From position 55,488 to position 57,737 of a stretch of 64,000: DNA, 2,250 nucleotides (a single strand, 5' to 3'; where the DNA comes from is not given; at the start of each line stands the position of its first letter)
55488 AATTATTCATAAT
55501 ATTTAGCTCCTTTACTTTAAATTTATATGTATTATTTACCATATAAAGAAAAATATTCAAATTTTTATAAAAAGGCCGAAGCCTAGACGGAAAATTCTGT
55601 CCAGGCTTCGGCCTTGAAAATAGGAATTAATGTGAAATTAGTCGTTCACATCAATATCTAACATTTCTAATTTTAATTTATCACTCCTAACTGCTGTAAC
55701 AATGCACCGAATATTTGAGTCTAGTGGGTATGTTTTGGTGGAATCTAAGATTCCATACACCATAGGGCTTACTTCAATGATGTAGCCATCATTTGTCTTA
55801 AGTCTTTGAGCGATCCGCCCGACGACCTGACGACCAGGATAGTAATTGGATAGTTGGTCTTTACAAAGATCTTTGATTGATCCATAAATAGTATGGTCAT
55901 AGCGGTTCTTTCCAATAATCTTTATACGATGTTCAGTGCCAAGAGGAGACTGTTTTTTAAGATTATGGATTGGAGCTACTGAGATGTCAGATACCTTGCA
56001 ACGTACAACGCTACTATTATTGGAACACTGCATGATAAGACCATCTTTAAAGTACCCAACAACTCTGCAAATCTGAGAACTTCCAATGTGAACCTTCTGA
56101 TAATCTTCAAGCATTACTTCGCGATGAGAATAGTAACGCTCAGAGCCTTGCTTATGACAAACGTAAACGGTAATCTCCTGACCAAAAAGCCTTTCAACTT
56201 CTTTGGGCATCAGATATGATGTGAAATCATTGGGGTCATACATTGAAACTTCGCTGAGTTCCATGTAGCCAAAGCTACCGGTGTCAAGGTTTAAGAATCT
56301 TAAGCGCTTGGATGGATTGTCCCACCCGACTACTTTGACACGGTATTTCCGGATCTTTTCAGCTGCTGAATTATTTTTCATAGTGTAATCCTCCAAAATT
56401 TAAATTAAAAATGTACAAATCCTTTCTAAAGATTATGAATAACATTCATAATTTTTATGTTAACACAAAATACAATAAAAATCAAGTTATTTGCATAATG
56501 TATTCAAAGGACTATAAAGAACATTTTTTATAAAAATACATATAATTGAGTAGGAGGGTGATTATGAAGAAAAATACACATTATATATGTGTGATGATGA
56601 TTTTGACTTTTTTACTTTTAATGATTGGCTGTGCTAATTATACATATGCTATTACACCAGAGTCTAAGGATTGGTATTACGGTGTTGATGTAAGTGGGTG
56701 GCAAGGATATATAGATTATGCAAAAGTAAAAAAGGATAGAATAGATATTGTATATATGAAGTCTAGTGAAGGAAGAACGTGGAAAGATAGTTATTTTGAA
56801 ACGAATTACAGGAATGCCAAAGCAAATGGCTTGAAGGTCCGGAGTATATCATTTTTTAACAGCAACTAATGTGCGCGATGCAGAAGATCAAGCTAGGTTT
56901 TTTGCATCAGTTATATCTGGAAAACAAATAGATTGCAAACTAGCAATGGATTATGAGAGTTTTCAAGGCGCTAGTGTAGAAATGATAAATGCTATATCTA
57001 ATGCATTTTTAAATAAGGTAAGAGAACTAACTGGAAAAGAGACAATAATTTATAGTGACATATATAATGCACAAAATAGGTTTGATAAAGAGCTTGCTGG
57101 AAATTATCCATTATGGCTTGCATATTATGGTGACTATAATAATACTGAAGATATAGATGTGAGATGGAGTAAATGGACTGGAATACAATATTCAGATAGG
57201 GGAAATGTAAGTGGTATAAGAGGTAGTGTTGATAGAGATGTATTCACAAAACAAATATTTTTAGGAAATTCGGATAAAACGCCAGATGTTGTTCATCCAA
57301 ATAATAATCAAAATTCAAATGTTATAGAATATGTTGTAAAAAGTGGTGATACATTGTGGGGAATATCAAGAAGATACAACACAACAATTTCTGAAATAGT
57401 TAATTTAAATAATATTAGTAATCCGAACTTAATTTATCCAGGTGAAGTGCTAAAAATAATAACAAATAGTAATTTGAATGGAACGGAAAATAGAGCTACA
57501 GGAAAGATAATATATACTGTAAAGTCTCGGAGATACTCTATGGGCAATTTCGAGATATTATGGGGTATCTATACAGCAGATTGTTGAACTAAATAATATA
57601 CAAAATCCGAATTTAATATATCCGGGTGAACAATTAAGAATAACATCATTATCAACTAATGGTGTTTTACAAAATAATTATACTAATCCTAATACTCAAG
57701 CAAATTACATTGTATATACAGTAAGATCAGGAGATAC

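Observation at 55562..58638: Two diverged paralogues of an unknown OB/S1-like protein, each a GC-rich single-gene island with a homologous promoter and palindromic leader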

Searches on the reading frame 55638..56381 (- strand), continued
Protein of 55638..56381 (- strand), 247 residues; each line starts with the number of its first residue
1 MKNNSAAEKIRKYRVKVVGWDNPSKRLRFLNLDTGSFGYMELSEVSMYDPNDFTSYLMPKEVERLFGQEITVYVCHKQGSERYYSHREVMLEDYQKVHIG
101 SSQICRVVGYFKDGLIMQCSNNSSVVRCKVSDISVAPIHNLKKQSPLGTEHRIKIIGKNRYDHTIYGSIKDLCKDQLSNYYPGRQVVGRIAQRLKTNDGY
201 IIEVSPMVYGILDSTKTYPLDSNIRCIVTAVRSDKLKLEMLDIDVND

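Call 44: find_encoding_contigs(protein=P0082, flank=8000, max_places=3)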
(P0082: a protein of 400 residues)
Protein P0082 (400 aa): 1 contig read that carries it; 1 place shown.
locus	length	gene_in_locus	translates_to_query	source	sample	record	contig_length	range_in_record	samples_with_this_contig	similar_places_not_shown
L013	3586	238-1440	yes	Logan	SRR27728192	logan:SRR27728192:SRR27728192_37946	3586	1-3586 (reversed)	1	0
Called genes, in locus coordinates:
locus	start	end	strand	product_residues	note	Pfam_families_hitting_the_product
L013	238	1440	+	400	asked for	PF21710:Spt6_S1 (faint), PF24685:OB_RRP5_4th (faint), PF00575:S1 (weak)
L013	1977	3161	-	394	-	PF01966:HD, PF13286:HD_assoc (faint)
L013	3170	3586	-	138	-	?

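Call 45: find_encoding_contigs(protein=P0084, flank=8000, max_places=3)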
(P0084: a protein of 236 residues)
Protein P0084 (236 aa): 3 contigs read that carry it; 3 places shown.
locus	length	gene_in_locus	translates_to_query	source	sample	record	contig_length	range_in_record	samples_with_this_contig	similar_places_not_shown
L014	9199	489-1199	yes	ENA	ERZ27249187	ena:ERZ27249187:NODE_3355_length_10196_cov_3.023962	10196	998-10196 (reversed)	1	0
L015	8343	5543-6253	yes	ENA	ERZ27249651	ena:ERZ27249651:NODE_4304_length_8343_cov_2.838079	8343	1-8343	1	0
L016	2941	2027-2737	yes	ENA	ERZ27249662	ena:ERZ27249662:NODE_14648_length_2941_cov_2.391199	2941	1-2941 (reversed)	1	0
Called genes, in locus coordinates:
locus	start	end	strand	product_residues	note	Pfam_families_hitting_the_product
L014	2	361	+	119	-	?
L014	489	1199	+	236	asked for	PF00575:S1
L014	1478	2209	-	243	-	PF01171:ATP_bind_3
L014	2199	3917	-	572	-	PF02878:PGM_PMM_I, PF02879:PGM_PMM_II, PF02880:PGM_PMM_III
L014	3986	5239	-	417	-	PF01704:UDPGP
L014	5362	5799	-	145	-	-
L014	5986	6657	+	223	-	PF09551:Spore_II_R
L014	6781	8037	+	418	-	PF00275:EPSP_synthase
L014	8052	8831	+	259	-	PF00753:Lactamase_B, PF16661:Lactamase_B_6, PF23023:Anti-Pycsar_Apyc1, PF12706:Lactamase_B_2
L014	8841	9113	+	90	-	PF02590:SPOUT_MTase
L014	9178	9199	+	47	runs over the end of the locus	PF02590:SPOUT_MTase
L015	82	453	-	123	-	PF08769:Spo0A_C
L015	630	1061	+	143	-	-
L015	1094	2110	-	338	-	PF01381:HTH_3, PF13443:HTH_26 (weak)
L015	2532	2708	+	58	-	-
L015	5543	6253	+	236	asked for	PF00575:S1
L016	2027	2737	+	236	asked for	PF00575:S1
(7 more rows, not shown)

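Call 46: find_encoding_contigs(protein=P0087, flank=8000, max_places=3)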
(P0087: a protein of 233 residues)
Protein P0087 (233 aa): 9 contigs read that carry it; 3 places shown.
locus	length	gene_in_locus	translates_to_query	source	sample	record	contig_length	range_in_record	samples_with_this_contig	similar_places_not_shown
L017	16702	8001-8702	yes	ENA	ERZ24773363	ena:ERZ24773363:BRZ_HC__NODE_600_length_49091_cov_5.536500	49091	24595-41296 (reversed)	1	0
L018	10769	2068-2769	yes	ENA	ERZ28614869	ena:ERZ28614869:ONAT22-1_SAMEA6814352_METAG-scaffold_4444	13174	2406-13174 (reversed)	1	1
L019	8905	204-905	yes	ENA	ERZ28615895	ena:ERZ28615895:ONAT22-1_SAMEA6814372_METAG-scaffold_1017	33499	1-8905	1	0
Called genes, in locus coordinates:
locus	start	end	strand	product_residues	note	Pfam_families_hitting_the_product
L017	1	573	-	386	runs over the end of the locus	PF00551:Formyl_trans_N, PF02911:Formyl_trans_C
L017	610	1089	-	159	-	PF01327:Pep_deformylase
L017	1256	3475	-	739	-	PF17764:PriA_3primeBD, PF00270:DEAD, PF04851:ResIII, PF18319:Zn_ribbon_PriA, PF00271:Helicase_C (weak), PF18074:PriA_C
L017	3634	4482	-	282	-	PF00763:THF_DHG_CYH, PF02882:THF_DHG_CYH_C, PF02423:OCD_Mu_crystall (weak)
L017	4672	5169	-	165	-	-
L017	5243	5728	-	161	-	-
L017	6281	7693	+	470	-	PF00092:VWA (faint), PF13519:VWA_2 (faint), PF21426:GBS104-like_Ig (weak)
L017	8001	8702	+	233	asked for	PF00575:S1 (faint)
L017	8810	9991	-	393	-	PF00817:IMS, PF21999:IMS_HHH_1 (weak), PF11799:IMS_C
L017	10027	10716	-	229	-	-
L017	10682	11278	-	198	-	-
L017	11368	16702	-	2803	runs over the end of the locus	-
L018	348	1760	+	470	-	PF00092:VWA (faint), PF13519:VWA_2 (faint), PF21426:GBS104-like_Ig (weak)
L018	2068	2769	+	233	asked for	PF00575:S1 (faint)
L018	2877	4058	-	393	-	PF00817:IMS, PF21999:IMS_HHH_1 (weak), PF11799:IMS_C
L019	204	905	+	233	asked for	PF00575:S1 (faint)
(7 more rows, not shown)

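Call 54: find_encoding_contigs(protein=P0085, flank=3000, max_places=2)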
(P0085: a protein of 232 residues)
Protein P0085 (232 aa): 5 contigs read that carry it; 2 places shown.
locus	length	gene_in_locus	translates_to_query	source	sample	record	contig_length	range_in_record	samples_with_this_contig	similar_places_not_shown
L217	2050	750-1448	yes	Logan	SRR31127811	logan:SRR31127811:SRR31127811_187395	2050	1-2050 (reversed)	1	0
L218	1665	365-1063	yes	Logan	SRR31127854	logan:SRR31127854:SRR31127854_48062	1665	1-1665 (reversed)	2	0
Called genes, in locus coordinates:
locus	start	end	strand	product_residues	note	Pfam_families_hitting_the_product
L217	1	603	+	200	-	?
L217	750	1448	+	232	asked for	-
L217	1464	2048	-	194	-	?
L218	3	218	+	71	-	?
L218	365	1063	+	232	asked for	-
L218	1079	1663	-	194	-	?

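Call 55: find_encoding_contigs(protein=P0088, flank=3000, max_places=2)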
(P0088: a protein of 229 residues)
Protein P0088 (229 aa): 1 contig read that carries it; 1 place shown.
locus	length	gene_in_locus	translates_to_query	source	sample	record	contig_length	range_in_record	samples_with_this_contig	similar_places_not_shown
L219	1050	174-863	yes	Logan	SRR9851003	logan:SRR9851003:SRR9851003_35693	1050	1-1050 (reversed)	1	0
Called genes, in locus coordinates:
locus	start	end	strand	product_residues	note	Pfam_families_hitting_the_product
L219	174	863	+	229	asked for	-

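Call 56: find_encoding_contigs(protein=P0091, flank=3000, max_places=2)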
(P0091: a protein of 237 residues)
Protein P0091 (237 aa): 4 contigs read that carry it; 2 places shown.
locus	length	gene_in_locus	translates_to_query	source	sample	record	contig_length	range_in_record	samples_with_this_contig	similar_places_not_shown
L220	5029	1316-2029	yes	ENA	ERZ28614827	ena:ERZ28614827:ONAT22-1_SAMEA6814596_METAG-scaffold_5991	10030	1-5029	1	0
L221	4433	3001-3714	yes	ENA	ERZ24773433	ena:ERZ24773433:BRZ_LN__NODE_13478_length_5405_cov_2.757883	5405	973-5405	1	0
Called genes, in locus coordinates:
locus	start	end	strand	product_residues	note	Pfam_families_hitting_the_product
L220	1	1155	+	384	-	?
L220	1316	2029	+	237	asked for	PF00575:S1 (weak)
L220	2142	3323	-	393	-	PF00817:IMS, PF21999:IMS_HHH_1 (weak), PF11799:IMS_C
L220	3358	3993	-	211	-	-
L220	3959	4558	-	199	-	PF13800:Sigma_reg_N (faint)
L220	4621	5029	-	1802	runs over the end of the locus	?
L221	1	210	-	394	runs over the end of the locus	?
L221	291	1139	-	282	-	PF00763:THF_DHG_CYH, PF02882:THF_DHG_CYH_C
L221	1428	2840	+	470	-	PF00092:VWA (faint), PF13519:VWA_2, PF21426:GBS104-like_Ig (weak)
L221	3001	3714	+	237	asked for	PF00575:S1 (weak)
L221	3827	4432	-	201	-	?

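Call 57: find_encoding_contigs(protein=P0096, flank=3000, max_places=2)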
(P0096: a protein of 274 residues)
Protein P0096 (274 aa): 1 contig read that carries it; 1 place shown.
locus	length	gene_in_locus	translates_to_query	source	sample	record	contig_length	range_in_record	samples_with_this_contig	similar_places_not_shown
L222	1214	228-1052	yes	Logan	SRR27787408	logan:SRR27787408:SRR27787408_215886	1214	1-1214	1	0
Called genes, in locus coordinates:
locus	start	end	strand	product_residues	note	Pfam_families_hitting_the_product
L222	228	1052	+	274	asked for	PF24685:OB_RRP5_4th (faint), PF00575:S1 (faint)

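Call 58: find_encoding_contigs(protein=P0090, flank=3000, max_places=2)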
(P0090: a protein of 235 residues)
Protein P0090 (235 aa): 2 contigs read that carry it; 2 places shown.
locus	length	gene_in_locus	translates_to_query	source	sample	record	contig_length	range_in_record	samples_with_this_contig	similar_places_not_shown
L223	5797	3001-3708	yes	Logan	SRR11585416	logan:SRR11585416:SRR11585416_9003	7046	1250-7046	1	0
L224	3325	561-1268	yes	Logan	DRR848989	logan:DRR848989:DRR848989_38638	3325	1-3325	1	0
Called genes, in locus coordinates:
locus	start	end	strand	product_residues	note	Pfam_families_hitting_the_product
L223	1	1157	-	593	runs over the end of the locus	-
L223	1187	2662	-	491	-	PF01406:tRNA-synt_1e, PF01921:tRNA-synt_1f (faint), PF00133:tRNA-synt_1 (faint), PF09334:tRNA-synt_1g (faint), PF09190:DALR_2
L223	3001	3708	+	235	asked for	-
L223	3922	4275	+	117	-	-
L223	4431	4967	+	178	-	-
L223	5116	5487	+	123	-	PF01668:SmpB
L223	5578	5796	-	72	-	?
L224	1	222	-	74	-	?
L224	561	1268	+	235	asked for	-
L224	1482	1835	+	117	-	-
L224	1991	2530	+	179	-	-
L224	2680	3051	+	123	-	PF01668:SmpB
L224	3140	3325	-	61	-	?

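Call 84: predict_structure(alignment_id=A5)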
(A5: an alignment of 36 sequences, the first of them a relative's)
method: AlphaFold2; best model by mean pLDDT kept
length: 196 residues; sequences in the alignment: 36
mean_pLDDT: 87.5   pTM: 0.74
mean pLDDT of the five models: 87.5, 87.3, 86.6, 85.9, 85.3
residues with pLDDT >= 90: 92; 70-90: 97; 50-70: 7; < 50: 0
segments of 3 or more residues with pLDDT < 50: none
pLDDT, mean of each block of 10 residues (from residue 1): 88 88 91 89 76 71 83 93 92 89 93 89 91 90 91 88 88 92 83 82
secondary structure, 60 per line:
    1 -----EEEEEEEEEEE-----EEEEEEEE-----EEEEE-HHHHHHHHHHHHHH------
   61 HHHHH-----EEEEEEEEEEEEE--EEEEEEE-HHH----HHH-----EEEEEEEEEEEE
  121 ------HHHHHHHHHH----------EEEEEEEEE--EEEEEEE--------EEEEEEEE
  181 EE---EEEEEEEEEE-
elements in order: E6-16 E22-29 E35-39 H41-54 H61-65 E71-83 E86-92 E109-120 H127-136 E147-155 E158-164 E173-182 E186-195

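Call 88: fold_search(model_id=the predicted structure, library=pdb)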
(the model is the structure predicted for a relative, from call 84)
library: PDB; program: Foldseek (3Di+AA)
matches with E <= 10: 805; with E <= 0.001: 5
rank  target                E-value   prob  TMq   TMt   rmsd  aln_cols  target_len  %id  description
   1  7a05_MODEL_1_A        3.3e-05  1.00  0.35  0.38   8.1       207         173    8  NMR structure of D3-D4 domains of Vibrio vulnificus ribosomal protein S1 (released 2021-06-23)
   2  3u58_C                2.4e-04  0.98  0.27  0.25  12.6       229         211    9  Crystal Structure of the Tetrahymena telomerase processivity factor Teb1 AB (released 2011-12-28)
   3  3u58_B                2.5e-04  0.97  0.26  0.24  12.3       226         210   10  Crystal Structure of the Tetrahymena telomerase processivity factor Teb1 AB (released 2011-12-28)
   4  3u58_A                3.8e-04  0.97  0.27  0.25  12.5       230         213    9  Crystal Structure of the Tetrahymena telomerase processivity factor Teb1 AB (released 2011-12-28)
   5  4l5t_A                7.3e-04  0.98  0.28  0.31  16.5       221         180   10  Crystal structure of the tetrameric p202 HIN2 (released 2013-07-31)
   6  3go5                  2.5e-03  0.98  0.30  0.24   8.2       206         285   10  Crystal structure of a multidomain protein with nucleic acid binding domains (sp_0946) from streptococcus pneumoniae tig (released 2009-04-07)
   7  8qcf_J                2.6e-03  0.63  0.24  0.21  16.7       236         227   10  yeast cytoplasmic exosome-Ski2 complex degrading a RNA substrate (released 2024-01-10)
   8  3udg_A                3.1e-03  0.75  0.25  0.24  16.2       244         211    7  Structure of Deinococcus radiodurans SSB bound to ssDNA (released 2012-05-16)
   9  3udg_C                4.2e-03  0.60  0.25  0.23  17.9       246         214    8  Structure of Deinococcus radiodurans SSB bound to ssDNA (released 2012-05-16)
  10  6h25_H                4.5e-03  0.99  0.30  0.22   8.6       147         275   15  Human nuclear RNA exosome EXO-10-MPP6 complex (released 2018-08-15)
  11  6y6e                  4.7e-03  0.89  0.23  0.19  15.7       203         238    9  drosophila Unr CSD456 (released 2020-07-29)
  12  8qcf_I                5.6e-03  0.99  0.28  0.21   9.4       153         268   13  yeast cytoplasmic exosome-Ski2 complex degrading a RNA substrate (released 2024-01-10)
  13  7dic_A                6.7e-03  0.90  0.30  0.13   7.9       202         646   10  Mycoplasma genitalium RNase R in complex with single-stranded RNA (released 2021-03-17)
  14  4l5q                  6.7e-03  0.72  0.26  0.26  15.3       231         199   10  Crystal structure of p202 HIN1 (released 2013-07-31)
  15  4l5t_D                7.1e-03  0.82  0.27  0.29  16.1       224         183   10  Crystal structure of the tetrameric p202 HIN2 (released 2013-07-31)
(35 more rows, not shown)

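Call 94: search_dna_similar(query=window:55638-56381:-, collection=phages, mode=protein, max_evalue=0.001, max_rows=10)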
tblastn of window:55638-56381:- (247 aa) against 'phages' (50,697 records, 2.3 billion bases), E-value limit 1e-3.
No match.

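Call 101: fold_search(model_id=the predicted structure, library=viral)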
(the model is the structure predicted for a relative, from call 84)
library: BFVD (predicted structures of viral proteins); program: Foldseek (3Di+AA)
matches with E <= 10: 717; with E <= 0.001: 9
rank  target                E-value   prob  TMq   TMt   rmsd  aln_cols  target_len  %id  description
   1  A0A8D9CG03            5.9e-06  1.00  0.32  0.18  10.1       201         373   10  30S ribosomal protein S1 [uncultured marine phage]
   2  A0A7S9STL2            6.1e-05  1.00  0.31  0.18  11.2       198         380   10  S1 motif domain-containing protein [Virus NIOZ-UU157]
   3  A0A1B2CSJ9            1.7e-04  0.96  0.26  0.17  16.6       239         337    6  PlxyGVORF95 protein [Plutella xylostella granulovirus]
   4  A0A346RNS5            3.8e-04  0.94  0.28  0.14  16.0       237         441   12  Lef-3 [Cryptophlebia peltastica nucleopolyhedrovirus]
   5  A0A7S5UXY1            4.5e-04  1.00  0.32  0.24   5.2       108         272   19  (no name in the UniProt tables at hand)
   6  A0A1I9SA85            4.8e-04  0.95  0.24  0.08  11.9       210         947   10  DNA-directed DNA polymerase [Rhodococcus phage Weasels2]
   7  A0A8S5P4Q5            7.2e-04  0.91  0.27  0.14  18.9       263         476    8  RING finger family 1 protein [Siphoviridae sp. ctkyp1]
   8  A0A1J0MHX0            9.1e-04  1.00  0.32  0.13   6.6       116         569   13  DNA polymerase III alpha subunit [Pseudomonas phage PA5]
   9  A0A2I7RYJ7            9.6e-04  1.00  0.32  0.26   3.6       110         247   12  (no name in the UniProt tables at hand)
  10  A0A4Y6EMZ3            2.2e-03  1.00  0.31  0.26   4.6       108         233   10  (no name in the UniProt tables at hand)
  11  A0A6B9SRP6            2.4e-03  1.00  0.31  0.30   4.9       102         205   11  (no name in the UniProt tables at hand)
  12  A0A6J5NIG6            2.6e-03  0.99  0.30  0.18   9.6       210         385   10  30S ribosomal protein S1 [uncultured Caudovirales phage]
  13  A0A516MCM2            2.8e-03  1.00  0.31  0.16   3.7       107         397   11  (no name in the UniProt tables at hand)
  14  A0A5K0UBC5            3.5e-03  0.57  0.23  0.19  18.2       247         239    9  Uncharacterized protein [Yasminevirus sp. GU-2018]
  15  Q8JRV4                3.9e-03  0.66  0.27  0.17  16.7       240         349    9  Late expression factor 3 [Phthorimaea operculella granulovirus]
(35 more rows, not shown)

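Call 109: search_protein_families(library=padloc, alignment_id=A4, max_evalue=0.01)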
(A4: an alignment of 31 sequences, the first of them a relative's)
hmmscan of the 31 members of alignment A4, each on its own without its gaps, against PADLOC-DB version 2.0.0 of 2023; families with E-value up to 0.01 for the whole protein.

A. member 1, P0001 (247 aa): 0 families

B. families by the number of members that match (of 31 scanned): 0 families

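Call 110: search_protein_families(library=phrogs, alignment_id=A4, max_evalue=0.001)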
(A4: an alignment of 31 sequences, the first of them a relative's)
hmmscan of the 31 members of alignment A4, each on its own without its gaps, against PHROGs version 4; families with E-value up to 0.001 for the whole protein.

A. member 1, P0001 (247 aa): 0 families

B. families by the number of members that match (of 31 scanned): 1 family
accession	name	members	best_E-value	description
phrog_13933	-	1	0.00082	nuclease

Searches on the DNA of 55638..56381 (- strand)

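Call 93: search_rna_families(sources=[L009, L010, L012, L013, L014, L017, L217, L219, L220, L223, L095, L084], threshold=gathering)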
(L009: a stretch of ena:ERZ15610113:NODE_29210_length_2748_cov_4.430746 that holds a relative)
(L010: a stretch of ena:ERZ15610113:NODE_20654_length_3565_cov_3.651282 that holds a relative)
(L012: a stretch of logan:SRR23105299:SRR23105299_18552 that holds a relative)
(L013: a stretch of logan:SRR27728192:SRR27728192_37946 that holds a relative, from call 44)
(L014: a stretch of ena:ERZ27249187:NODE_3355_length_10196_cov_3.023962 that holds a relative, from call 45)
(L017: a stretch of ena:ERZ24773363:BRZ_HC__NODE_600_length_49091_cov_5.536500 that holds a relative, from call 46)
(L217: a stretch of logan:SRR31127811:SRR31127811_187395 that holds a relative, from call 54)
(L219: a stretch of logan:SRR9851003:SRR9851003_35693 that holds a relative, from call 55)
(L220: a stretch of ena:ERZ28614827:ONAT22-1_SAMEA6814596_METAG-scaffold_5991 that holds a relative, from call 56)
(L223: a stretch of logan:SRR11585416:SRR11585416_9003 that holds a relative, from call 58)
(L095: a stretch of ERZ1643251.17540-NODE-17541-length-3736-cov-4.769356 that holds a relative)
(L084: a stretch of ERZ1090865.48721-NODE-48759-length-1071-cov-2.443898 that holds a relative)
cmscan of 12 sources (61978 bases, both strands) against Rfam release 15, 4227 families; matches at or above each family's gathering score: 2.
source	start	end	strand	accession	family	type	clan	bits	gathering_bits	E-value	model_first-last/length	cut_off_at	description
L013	1572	1928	-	RF00023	tmRNA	Gene;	CL00001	151.1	47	1.8e-59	1-374/374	no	transfer-messenger RNA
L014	1356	1429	-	RF00005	tRNA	Gene; tRNA;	CL00001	68.5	29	7.7e-13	1-71/71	no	tRNA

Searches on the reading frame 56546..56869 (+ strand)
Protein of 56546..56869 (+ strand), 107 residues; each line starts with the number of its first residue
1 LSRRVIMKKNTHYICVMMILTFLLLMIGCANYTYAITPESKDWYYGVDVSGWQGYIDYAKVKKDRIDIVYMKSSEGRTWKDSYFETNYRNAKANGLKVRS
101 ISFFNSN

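Call 67: search_protein_families(library=pfam, proteins=[window:56546-56869:+], max_evalue=0.01)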
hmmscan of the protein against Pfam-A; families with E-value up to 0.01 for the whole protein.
window:56546-56869:+ (107 aa): 1 family
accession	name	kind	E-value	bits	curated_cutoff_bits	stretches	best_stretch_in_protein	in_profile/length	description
PF01183.26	Glyco_hydro_25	-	1e-13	52.4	27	1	47-105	1-59/180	Glycosyl hydrolases family 25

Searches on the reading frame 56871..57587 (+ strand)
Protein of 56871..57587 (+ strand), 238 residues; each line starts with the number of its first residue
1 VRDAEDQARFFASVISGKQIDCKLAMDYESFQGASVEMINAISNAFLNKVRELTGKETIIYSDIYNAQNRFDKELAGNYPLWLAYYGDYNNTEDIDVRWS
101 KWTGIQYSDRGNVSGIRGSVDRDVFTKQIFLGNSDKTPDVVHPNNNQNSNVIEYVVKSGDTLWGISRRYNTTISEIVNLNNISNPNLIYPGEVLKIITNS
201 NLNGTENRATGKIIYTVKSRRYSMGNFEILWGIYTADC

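Call 67: search_protein_families(library=pfam, proteins=[window:56871-57587:+], max_evalue=0.01)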
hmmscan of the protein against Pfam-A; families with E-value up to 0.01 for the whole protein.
window:56871-57587:+ (238 aa): 3 families
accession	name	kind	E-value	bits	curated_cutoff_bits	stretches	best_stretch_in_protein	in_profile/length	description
PF01476.26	LysM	-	2e-18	66.5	20.9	1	154-196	1-42/43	LysM domain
PF01183.26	Glyco_hydro_25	-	3.8e-18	66.9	27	1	2-116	64-180/180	Glycosyl hydrolases family 25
PF23473.1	LysM3_LYK4_5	-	0.00027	21.4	29.3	1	153-190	4-40/48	LYK4/5 LysM3 domain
